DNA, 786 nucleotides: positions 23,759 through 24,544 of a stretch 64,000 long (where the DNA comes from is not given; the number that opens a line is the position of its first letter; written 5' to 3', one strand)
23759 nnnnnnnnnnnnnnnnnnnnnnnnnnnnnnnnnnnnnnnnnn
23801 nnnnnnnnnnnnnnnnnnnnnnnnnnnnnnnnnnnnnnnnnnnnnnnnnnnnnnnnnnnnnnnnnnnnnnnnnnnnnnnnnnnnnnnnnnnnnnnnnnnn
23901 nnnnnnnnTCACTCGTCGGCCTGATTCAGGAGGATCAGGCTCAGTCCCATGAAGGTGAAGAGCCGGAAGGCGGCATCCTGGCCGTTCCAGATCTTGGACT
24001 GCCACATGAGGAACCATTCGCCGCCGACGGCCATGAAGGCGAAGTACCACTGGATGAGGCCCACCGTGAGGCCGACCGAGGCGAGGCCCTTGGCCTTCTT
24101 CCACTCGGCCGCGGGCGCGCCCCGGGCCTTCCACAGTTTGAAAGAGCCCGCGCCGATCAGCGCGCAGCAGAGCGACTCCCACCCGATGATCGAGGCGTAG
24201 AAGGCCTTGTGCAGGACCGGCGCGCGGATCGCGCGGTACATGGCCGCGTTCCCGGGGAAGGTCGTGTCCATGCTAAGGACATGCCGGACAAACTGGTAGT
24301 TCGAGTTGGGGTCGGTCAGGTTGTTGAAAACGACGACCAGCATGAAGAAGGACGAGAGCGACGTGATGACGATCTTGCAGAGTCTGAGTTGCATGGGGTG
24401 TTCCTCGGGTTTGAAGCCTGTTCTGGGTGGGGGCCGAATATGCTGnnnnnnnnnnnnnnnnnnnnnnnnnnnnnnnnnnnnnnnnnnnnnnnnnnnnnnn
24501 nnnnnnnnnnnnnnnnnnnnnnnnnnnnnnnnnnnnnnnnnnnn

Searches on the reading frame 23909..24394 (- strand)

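Call 9: search_protein_families(library=pfam, proteins=[window:23909-24394:-], max_evalue=0.001)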
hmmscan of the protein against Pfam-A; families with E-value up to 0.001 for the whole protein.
window:23909-24394:- (161 aa): 1 family
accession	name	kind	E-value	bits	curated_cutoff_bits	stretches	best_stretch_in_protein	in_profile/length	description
PF09933.14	DUF2165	-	1.4e-59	201.1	24.9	1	3-158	1-156/157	Predicted small integral membrane protein (DUF2165)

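Call 54: search_protein_families(library=ncbifam, proteins=[window:23909-24394:-], max_evalue=0.00001)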
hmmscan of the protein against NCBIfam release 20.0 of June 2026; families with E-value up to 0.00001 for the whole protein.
window:23909-24394:- (161 aa): 0 families
